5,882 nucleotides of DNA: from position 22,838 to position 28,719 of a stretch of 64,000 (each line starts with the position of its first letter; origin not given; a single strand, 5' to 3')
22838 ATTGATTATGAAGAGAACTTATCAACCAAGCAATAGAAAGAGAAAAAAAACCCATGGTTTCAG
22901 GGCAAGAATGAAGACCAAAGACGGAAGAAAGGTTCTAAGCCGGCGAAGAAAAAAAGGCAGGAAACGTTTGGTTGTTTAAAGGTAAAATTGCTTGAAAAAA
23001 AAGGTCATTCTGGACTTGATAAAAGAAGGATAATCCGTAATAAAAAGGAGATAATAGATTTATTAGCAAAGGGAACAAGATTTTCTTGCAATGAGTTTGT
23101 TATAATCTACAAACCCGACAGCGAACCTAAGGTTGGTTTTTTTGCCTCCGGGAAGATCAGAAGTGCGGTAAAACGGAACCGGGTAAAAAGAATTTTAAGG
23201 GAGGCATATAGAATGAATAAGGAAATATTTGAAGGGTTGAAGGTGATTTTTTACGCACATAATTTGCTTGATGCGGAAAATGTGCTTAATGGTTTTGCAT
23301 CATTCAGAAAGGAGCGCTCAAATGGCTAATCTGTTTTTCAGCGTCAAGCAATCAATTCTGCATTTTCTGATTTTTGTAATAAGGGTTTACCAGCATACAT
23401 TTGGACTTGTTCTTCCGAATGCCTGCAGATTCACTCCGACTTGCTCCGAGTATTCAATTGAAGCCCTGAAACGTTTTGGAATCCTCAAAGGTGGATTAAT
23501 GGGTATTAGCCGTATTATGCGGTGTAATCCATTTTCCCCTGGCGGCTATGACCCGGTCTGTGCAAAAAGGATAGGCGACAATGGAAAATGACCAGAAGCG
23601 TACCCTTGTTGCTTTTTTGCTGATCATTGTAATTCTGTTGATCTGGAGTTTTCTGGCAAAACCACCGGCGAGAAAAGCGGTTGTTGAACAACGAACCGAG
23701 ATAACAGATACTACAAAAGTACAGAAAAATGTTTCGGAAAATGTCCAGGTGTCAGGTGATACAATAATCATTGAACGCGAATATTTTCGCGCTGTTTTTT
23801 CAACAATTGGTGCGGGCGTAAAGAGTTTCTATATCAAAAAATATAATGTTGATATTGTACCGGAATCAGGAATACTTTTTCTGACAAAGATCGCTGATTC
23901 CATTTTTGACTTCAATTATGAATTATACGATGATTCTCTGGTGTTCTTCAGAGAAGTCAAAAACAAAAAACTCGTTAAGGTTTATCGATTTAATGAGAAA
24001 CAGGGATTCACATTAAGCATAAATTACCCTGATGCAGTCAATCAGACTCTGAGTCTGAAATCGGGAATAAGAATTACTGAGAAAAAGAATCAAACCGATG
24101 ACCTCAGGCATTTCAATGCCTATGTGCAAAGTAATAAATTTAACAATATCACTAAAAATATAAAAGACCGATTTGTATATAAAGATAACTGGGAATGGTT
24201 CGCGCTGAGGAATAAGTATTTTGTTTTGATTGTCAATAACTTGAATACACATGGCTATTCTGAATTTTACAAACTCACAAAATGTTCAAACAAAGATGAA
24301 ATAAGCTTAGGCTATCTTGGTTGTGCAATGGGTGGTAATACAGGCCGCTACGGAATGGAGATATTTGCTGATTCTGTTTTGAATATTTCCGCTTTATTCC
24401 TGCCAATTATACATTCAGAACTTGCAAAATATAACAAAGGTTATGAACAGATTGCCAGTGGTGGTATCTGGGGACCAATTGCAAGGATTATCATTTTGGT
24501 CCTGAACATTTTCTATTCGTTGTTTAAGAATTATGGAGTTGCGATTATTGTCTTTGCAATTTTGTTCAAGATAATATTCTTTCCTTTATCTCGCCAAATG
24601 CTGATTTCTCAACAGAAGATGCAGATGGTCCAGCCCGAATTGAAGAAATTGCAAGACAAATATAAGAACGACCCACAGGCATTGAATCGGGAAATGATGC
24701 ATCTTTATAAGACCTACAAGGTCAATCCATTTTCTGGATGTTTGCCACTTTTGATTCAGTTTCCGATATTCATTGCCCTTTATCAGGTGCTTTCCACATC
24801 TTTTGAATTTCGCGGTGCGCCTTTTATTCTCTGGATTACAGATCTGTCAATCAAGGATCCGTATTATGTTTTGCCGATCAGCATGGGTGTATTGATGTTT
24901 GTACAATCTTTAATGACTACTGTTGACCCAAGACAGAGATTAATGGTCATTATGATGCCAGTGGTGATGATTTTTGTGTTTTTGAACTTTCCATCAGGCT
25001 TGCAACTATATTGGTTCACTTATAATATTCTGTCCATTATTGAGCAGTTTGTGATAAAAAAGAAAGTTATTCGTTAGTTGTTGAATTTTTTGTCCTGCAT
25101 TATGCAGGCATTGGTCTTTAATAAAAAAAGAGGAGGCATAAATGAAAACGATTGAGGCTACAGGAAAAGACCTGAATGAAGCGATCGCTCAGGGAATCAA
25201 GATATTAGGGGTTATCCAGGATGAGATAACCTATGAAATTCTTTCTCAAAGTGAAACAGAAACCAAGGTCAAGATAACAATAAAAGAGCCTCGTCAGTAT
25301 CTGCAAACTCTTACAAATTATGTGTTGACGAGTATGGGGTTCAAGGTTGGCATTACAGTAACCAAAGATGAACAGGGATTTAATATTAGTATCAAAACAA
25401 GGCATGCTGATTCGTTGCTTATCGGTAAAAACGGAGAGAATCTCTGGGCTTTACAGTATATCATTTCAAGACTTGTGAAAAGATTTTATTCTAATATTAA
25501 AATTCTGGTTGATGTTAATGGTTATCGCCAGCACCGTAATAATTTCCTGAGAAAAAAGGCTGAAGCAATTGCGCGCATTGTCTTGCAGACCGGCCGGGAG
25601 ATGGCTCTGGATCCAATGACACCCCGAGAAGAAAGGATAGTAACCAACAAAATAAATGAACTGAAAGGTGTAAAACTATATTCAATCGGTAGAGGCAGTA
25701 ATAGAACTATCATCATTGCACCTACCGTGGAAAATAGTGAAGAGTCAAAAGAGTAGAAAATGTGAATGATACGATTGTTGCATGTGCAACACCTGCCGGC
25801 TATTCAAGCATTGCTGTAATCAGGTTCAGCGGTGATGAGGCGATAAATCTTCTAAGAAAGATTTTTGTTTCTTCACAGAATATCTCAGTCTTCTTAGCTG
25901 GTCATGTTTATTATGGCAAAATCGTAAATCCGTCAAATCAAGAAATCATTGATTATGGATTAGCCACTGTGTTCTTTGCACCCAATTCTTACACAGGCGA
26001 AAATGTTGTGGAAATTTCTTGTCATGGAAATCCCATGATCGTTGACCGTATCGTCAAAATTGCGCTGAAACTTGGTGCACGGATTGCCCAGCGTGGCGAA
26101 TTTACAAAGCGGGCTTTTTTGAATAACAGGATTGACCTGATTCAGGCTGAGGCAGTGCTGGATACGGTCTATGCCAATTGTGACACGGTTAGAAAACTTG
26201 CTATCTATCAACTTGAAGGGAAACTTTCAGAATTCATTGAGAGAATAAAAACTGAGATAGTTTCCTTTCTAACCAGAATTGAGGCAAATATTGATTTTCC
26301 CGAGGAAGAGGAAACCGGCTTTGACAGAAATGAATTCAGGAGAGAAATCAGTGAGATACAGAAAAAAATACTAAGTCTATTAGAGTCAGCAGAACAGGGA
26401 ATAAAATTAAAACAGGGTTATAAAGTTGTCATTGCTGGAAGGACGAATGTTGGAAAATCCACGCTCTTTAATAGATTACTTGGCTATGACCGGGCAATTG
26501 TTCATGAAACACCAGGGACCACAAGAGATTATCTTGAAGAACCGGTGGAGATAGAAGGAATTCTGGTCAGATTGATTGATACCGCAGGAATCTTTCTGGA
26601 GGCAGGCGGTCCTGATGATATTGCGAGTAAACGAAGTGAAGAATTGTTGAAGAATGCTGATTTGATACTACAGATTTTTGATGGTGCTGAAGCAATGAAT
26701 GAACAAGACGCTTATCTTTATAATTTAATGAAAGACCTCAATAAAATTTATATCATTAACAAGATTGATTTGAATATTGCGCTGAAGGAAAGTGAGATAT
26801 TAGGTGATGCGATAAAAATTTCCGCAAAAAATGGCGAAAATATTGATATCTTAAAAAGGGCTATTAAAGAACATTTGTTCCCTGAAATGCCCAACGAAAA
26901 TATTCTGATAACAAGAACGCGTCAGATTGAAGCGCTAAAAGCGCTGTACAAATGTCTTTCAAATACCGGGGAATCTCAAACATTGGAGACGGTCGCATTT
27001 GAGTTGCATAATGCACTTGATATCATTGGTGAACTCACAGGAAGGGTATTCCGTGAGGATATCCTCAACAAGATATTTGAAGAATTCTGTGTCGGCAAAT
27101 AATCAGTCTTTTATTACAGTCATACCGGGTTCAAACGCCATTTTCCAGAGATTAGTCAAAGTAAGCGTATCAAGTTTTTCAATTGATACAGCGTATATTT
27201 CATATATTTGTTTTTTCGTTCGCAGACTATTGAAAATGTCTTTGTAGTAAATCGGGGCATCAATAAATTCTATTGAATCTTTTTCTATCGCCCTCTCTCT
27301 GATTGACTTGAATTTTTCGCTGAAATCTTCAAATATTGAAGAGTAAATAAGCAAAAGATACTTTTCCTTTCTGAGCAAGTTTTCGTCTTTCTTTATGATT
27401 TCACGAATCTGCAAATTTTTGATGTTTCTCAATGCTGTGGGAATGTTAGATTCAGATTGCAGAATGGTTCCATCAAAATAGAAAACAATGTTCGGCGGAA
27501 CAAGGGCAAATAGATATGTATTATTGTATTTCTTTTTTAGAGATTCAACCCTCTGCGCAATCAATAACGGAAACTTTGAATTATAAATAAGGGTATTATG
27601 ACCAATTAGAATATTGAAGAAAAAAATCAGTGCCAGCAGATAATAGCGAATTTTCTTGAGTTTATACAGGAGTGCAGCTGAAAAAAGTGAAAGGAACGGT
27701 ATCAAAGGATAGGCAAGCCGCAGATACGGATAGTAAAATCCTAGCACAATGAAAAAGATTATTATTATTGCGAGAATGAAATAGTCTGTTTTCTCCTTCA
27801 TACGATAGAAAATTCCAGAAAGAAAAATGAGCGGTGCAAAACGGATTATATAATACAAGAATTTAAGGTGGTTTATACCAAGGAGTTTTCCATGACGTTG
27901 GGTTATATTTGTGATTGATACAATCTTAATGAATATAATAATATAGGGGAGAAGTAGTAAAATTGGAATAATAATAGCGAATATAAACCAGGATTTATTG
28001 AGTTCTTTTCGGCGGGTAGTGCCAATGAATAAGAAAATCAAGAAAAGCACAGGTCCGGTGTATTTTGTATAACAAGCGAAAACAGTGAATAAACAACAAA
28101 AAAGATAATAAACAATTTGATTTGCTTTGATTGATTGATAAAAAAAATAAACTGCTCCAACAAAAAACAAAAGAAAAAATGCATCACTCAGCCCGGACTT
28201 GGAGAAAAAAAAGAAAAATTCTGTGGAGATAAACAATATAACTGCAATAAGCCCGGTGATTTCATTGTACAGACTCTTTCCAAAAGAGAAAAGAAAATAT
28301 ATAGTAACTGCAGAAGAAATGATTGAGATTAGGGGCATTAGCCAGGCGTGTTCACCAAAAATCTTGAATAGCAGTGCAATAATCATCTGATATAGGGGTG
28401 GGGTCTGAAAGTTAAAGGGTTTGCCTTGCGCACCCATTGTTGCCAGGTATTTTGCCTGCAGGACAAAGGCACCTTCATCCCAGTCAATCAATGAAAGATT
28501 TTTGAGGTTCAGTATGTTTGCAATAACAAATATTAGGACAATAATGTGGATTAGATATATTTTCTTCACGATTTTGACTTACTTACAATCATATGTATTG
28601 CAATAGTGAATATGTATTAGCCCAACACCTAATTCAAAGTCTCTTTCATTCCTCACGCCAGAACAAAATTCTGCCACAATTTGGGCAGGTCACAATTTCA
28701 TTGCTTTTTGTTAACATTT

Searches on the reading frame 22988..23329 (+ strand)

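Call 48: search_protein_families(library=pfam, proteins=[window:22988-23329:+], max_evalue=0.00001)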
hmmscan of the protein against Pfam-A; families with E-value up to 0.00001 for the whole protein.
window:22988-23329:+ (113 aa): 1 family
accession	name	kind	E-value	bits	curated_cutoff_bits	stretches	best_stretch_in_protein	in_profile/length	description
PF00825.24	Ribonuclease_P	-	2.3e-17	63.5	22.3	1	11-93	2-88/109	Ribonuclease P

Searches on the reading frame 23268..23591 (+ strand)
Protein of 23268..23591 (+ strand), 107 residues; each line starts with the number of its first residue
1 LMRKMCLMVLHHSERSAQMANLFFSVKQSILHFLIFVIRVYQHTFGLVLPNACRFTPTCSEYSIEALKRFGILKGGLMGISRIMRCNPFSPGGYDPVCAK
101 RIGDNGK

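Call 50: search_protein_families(library=pfam, proteins=[window:23268-23591:+], max_evalue=0.00001)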
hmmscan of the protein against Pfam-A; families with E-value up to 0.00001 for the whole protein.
window:23268-23591:+ (107 aa): 1 family
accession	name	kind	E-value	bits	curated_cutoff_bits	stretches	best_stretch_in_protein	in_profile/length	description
PF01809.23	YidD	-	4.9e-28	97.1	27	1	33-97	3-67/67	Putative membrane protein insertion efficiency factor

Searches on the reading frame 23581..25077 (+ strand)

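Call 48: search_protein_families(library=pfam, proteins=[window:23581-25077:+], max_evalue=0.00001)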
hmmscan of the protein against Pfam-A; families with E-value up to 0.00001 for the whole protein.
window:23581-25077:+ (498 aa): 1 family
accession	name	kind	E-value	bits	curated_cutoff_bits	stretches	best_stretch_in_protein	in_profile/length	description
PF02096.25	60KD_IMP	-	7.6e-59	198.8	35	1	318-494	1-163/163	60Kd inner membrane protein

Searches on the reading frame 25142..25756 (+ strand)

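Call 48: search_protein_families(library=pfam, proteins=[window:25142-25756:+], max_evalue=0.00001)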
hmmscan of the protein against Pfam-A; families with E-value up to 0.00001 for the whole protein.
window:25142-25756:+ (204 aa): 3 families
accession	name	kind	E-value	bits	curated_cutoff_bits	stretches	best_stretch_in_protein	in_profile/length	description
PF01424.28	R3H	-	1.5e-08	35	26.8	1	135-194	2-60/60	R3H domain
PF13083.13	KH_KhpA-B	-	2.1e-06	28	32.1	1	54-115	4-65/73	KhpA/KhpB, KH domain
PF14804.11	Jag_N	-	5.8e-06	27.1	25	0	7-37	2-32/50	Jag N-terminus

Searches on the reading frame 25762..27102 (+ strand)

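Call 48: search_protein_families(library=pfam, proteins=[window:25762-27102:+], max_evalue=0.00001)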
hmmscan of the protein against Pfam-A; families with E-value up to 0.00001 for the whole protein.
window:25762-27102:+ (446 aa): 4 families
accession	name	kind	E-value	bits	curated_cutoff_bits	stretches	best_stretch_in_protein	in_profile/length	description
PF12631.12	MnmE_helical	-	1.4e-46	159.7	40.1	1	126-443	1-211/211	MnmE helical domain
PF10396.14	TrmE_N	-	1.9e-38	131.7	29.8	1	4-123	1-117/117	GTP-binding protein TrmE N-terminus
PF01926.29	MMR_HSR1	-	8.6e-24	84.3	21.9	1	221-334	1-113/113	50S ribosome-binding GTPase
PF02421.24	FeoB_N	-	7.9e-09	35.7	27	1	221-337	2-117/156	Ferrous iron transport protein B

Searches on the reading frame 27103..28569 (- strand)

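Call 49: search_protein_families(library=pfam, proteins=[window:27103-28569:-], max_evalue=0.00001)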
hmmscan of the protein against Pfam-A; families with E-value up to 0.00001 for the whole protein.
window:27103-28569:- (488 aa): 1 family
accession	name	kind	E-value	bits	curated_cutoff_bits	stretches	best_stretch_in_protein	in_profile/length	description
PF13231.12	PMT_2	-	2.3e-19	70.6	26.1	1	56-211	2-159/160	Dolichyl-phosphate-mannose-protein mannosyltransferase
